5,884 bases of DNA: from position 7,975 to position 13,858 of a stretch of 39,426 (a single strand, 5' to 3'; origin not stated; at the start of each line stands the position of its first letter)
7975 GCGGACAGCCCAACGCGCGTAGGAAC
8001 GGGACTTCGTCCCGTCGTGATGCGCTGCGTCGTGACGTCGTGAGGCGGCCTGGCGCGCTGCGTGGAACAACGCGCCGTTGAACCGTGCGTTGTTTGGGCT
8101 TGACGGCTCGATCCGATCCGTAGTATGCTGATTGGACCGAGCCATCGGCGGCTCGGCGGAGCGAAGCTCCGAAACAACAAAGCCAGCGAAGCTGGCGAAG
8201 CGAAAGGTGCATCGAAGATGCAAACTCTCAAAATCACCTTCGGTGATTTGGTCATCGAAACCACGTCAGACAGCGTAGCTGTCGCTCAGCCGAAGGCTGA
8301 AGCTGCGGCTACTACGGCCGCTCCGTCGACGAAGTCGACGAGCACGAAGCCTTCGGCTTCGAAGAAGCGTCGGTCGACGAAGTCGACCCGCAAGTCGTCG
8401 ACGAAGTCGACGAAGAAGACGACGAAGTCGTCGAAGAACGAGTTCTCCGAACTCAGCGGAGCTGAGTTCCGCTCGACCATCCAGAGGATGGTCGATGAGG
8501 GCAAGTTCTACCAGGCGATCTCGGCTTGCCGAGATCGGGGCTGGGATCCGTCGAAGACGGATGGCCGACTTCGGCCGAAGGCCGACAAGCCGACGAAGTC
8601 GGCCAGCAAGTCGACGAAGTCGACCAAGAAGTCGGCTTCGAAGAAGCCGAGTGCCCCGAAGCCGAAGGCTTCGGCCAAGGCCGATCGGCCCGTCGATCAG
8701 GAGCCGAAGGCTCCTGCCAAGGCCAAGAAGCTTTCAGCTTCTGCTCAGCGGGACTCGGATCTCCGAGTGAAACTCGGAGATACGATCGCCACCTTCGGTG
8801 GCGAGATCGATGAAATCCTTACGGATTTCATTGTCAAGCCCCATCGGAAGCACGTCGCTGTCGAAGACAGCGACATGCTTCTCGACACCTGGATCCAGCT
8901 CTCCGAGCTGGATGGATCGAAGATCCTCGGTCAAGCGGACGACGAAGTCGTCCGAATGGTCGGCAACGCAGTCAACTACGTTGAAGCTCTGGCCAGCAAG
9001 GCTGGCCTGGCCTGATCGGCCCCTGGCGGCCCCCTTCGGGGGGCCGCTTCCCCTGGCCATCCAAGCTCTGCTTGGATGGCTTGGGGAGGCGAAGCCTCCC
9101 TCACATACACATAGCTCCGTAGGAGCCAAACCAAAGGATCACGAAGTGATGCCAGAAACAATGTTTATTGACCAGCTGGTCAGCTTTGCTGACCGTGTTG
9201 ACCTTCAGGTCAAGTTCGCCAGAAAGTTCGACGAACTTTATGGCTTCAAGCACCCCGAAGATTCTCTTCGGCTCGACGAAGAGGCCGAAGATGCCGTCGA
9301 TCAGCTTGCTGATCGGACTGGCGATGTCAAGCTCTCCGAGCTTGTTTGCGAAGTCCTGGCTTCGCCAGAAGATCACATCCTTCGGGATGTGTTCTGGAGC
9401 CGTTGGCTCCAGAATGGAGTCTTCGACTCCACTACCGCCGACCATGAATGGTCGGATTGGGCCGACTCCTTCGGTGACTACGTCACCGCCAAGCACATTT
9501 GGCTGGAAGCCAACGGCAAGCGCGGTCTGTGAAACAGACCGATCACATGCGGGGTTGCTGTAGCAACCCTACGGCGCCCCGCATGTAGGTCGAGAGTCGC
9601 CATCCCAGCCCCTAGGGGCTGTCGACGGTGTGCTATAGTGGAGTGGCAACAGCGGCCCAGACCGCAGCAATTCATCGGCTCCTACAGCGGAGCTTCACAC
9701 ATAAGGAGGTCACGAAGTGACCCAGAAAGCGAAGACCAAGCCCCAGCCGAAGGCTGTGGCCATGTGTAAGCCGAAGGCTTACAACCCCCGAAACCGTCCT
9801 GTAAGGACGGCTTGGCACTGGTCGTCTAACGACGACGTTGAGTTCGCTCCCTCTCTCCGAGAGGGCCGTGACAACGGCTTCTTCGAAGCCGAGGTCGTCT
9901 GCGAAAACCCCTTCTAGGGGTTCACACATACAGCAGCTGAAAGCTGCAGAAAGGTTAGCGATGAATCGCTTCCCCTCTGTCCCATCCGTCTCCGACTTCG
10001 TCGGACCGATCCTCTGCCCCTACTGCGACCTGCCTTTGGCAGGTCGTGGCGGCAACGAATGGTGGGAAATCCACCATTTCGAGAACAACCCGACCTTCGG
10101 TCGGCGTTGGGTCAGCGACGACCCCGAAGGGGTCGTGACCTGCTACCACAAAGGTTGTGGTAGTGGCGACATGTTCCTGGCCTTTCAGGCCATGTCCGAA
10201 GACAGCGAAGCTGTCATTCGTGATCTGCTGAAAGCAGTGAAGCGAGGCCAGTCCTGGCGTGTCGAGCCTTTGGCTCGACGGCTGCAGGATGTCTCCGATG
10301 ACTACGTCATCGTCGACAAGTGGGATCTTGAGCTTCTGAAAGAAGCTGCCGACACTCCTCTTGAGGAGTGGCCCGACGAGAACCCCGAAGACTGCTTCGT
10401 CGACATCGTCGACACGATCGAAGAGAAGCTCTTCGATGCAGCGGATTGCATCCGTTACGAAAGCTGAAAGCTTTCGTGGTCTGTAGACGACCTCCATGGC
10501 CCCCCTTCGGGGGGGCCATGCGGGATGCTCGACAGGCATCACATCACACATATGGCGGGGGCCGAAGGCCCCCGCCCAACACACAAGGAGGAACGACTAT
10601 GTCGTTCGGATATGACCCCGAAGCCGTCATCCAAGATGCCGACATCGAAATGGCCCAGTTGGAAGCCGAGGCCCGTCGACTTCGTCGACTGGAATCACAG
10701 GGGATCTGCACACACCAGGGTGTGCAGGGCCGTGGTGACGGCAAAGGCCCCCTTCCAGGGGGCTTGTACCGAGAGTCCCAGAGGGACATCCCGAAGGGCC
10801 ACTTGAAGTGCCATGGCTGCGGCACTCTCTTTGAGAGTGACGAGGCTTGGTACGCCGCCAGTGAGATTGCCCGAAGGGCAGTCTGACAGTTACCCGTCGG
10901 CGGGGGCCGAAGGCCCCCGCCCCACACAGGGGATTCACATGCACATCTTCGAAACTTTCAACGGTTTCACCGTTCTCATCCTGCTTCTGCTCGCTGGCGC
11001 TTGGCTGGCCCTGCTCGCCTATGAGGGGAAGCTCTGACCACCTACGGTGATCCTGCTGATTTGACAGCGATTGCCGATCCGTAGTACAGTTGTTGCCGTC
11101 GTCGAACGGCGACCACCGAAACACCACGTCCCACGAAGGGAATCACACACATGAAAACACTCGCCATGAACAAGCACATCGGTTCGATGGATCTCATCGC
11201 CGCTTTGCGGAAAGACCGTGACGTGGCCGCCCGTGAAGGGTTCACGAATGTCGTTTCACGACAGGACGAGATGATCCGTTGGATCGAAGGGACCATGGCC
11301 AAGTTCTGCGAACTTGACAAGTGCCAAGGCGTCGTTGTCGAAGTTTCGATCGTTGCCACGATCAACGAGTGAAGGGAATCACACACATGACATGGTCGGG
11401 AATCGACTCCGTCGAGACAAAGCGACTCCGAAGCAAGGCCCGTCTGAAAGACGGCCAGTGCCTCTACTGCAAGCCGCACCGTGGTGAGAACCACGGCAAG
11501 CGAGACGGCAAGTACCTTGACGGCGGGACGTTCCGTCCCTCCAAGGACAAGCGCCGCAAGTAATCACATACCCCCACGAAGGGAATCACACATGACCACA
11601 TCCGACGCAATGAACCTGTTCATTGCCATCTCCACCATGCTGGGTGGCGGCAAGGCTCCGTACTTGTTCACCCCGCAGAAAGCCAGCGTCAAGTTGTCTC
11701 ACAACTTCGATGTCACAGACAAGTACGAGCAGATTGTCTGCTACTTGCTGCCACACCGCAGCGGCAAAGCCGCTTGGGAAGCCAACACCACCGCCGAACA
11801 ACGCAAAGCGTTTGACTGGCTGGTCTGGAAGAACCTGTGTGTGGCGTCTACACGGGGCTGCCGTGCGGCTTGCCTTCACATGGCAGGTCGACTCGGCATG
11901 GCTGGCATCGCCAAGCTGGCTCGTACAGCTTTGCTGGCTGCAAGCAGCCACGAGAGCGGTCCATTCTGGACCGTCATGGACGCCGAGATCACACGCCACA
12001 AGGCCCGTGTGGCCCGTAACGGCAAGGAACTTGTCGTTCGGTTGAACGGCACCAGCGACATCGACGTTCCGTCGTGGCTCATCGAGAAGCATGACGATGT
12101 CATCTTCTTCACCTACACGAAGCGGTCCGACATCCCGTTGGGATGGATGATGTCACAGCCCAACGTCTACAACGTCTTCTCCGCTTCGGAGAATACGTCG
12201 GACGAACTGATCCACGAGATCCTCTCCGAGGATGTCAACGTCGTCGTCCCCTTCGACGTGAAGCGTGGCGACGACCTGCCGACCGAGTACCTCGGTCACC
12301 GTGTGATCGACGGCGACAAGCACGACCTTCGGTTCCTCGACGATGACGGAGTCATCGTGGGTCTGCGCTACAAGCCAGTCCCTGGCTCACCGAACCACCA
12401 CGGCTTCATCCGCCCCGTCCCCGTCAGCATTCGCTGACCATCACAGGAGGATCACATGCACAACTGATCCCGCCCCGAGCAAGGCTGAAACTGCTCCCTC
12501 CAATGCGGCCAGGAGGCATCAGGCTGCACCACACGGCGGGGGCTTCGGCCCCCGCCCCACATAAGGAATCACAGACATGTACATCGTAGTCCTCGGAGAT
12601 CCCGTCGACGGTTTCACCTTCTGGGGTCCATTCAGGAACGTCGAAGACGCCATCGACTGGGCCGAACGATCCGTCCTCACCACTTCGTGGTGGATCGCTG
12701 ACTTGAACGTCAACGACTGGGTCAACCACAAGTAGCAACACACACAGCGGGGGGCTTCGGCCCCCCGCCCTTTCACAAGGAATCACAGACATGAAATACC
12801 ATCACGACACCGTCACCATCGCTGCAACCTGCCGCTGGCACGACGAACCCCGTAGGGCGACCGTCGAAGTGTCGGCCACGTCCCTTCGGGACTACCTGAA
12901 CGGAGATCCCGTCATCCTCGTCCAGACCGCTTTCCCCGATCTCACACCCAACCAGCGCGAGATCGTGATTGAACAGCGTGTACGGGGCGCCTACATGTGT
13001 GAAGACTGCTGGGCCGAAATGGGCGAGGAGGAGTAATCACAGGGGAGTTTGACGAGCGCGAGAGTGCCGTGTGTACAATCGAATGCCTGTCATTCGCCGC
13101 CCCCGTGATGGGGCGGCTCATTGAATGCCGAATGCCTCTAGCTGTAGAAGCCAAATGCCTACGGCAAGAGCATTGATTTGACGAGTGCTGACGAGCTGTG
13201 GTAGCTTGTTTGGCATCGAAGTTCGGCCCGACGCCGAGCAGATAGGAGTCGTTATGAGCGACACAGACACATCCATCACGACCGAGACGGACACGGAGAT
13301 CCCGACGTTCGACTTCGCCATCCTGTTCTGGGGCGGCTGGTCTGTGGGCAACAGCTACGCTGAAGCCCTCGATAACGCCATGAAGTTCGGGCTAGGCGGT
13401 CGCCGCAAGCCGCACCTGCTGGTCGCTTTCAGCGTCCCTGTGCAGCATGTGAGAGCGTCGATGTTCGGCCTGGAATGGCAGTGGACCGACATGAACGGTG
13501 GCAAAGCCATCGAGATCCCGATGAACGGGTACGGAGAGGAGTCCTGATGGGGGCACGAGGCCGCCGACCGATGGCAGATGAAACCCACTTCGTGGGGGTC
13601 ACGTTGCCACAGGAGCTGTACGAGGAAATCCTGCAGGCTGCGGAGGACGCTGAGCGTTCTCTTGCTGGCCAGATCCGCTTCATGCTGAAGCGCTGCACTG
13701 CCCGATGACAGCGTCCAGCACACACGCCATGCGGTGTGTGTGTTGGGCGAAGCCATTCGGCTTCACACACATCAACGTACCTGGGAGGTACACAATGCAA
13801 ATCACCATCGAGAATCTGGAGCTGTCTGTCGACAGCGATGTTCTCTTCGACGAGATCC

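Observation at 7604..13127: A hairpin element with conserved flanks occurs exactly twice, sense-oriented in the leaders of two oppositely transcribed operons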

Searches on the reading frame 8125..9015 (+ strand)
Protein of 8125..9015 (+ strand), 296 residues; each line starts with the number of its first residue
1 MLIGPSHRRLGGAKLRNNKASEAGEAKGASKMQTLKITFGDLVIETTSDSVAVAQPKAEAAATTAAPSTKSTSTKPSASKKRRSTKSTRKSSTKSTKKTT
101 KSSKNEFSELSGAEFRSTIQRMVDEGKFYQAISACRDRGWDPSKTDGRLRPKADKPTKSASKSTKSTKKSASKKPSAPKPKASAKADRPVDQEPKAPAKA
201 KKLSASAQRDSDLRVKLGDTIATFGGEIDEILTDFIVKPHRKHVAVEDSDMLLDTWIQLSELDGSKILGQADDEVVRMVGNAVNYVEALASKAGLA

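Call 13: search_protein_families(library=pfam, proteins=[window:8125-9015:+], max_evalue=0.01)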
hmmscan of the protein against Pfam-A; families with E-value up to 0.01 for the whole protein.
window:8125-9015:+ (296 aa): 0 families

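Call 14: search_protein_families(library=phrogs, proteins=[window:8125-9015:+], max_evalue=0.001)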
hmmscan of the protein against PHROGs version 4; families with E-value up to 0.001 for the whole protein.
window:8125-9015:+ (296 aa): 0 families

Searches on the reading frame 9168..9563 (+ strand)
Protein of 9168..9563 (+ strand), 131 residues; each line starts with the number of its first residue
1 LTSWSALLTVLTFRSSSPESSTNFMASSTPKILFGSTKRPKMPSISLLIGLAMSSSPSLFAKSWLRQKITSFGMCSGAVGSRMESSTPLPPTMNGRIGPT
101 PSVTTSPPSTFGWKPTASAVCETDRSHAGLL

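Call 26: search_protein_families(library=pfam, proteins=[window:9168-9563:+], max_evalue=0.01)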
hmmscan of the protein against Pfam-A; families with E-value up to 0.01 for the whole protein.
window:9168-9563:+ (131 aa): 0 families

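Call 27: search_protein_families(library=phrogs, proteins=[window:9168-9563:+], max_evalue=0.001)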
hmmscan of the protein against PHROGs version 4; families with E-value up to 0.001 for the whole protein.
window:9168-9563:+ (131 aa): 0 families

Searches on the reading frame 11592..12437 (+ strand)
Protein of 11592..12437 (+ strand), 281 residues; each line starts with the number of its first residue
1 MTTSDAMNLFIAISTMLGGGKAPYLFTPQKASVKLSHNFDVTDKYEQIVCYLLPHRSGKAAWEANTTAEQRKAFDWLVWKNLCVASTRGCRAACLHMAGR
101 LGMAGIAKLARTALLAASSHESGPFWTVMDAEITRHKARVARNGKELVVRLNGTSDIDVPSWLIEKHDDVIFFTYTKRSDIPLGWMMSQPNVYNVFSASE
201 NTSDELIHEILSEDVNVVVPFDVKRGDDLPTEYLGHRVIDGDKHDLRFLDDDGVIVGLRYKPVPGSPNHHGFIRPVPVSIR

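Call 13: search_protein_families(library=pfam, proteins=[window:11592-12437:+], max_evalue=0.01)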
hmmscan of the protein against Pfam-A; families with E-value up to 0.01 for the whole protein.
window:11592-12437:+ (281 aa): 1 family
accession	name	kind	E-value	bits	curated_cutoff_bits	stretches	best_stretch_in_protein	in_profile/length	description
PF17338.8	GP88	-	4.4e-23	82.8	24.4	1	81-259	36-216/230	Gene product 88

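Call 14: search_protein_families(library=phrogs, proteins=[window:11592-12437:+], max_evalue=0.001)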
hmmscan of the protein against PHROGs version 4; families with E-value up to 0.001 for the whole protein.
window:11592-12437:+ (281 aa): 1 family
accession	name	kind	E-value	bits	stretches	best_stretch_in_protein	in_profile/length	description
phrog_1617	-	unknown function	4.5e-41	141.8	1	25-274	41-270/273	-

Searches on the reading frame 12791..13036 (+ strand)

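Call 13: search_protein_families(library=pfam, proteins=[window:12791-13036:+], max_evalue=0.01)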
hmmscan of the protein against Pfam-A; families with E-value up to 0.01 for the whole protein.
window:12791-13036:+ (81 aa): 0 families

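Call 14: search_protein_families(library=phrogs, proteins=[window:12791-13036:+], max_evalue=0.001)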
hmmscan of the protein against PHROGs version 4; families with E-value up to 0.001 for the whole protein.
window:12791-13036:+ (81 aa): 1 family
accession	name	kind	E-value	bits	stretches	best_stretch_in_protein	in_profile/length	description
phrog_20898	-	unknown function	2e-05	25.8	1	21-60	44-80/99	-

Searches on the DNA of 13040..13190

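Call 95: search_rna_families(source=window, start=13040, end=13190, threshold=evalue, max_evalue=10, show_alignments=3)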
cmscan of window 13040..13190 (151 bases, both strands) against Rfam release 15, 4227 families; matches with E-value up to 10: 6.
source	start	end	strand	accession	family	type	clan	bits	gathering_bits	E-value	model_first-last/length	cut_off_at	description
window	13097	13125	+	RF01330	CRISPR-DR16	Gene; CRISPR;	-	17.2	35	0.12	6-35/37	no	CRISPR RNA direct repeat element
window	13094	13118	+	RF02977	THF-II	Cis-reg;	-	14.6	41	1.3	10-32/39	no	THF-II riboswitch (folE RNA)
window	13058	13182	+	RF01527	CrfA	Gene; sRNA;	-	13.2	38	2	1-136/136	no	Caulobacter sRNA CrfA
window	13093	13117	-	RF03535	TEG147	Cis-reg;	-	12.3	56.1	9.7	19-45/60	no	Staphylococcus aureus small RNA TEG147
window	13085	13165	-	RF02930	aspS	Cis-reg;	-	12.1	42.5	9.8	1-79/79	no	aspS RNA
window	13092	13122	-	RF00382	DnaX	Cis-reg; frameshift_element;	-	11.4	35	2.3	27-65/65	no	DnaX ribosomal frameshifting element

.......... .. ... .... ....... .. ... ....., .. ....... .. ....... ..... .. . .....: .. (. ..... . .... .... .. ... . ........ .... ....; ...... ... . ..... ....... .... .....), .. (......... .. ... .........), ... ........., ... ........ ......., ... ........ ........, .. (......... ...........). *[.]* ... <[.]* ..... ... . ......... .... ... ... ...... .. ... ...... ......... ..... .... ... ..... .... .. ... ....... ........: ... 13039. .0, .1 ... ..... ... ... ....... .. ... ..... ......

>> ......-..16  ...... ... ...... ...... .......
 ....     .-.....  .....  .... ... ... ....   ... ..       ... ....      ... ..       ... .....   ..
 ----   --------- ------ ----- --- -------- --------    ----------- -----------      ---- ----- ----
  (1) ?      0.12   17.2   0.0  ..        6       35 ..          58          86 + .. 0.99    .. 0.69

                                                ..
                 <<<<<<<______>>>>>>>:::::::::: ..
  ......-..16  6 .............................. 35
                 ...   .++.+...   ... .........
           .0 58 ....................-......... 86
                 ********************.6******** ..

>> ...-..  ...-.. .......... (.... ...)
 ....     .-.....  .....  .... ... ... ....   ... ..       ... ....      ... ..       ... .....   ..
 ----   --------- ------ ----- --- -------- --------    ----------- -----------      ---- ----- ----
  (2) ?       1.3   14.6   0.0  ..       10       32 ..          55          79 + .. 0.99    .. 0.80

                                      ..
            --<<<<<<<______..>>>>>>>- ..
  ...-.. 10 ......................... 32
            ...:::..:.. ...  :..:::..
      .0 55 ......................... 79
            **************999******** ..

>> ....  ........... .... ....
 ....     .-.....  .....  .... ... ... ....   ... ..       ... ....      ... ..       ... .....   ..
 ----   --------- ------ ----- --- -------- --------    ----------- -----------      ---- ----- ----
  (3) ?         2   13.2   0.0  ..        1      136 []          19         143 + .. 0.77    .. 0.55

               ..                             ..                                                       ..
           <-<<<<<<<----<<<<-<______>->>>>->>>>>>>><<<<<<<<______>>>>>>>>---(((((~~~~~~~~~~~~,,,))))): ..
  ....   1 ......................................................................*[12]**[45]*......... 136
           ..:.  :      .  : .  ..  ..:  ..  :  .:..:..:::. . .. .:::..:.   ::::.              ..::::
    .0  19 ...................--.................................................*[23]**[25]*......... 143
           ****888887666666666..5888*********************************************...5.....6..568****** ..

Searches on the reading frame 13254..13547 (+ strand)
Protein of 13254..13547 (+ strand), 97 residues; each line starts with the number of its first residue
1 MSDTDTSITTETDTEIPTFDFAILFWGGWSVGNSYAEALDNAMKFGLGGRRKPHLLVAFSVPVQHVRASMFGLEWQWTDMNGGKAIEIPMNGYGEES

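Call 13: search_protein_families(library=pfam, proteins=[window:13254-13547:+], max_evalue=0.01)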
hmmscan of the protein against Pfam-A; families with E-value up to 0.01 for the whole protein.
window:13254-13547:+ (97 aa): 0 families

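Call 14: search_protein_families(library=phrogs, proteins=[window:13254-13547:+], max_evalue=0.001)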
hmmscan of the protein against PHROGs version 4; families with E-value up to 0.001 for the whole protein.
window:13254-13547:+ (97 aa): 0 families

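Call 78: find_homologous_proteins(query=window:13254-13547:+, max_evalue=0.001)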
Query window:13254-13547:+ (97 aa): 4 proteins with E <= 0.001 among 6 candidates.
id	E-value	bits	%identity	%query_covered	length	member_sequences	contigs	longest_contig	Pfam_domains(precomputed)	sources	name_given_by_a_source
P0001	3.9e-54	199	91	100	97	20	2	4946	-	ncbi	-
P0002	1.4e-43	165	80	100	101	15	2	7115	-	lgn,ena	-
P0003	3.5e-40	154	75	99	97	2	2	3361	-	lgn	-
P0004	2.7e-30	122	66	90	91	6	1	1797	-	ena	-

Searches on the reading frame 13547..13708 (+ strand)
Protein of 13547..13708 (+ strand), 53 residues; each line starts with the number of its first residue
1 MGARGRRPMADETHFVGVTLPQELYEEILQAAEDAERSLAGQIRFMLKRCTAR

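Call 13: search_protein_families(library=pfam, proteins=[window:13547-13708:+], max_evalue=0.01)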
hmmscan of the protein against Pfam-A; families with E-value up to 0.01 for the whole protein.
window:13547-13708:+ (53 aa): 1 family
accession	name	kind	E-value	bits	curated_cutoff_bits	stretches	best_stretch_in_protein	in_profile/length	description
PF07878.17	RHH_5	-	8.5e-08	32.3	26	1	16-49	4-37/43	CopG-like RHH_1 or ribbon-helix-helix domain, RHH_5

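Call 14: search_protein_families(library=phrogs, proteins=[window:13547-13708:+], max_evalue=0.001)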
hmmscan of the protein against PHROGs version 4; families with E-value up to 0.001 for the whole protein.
window:13547-13708:+ (53 aa): 0 families
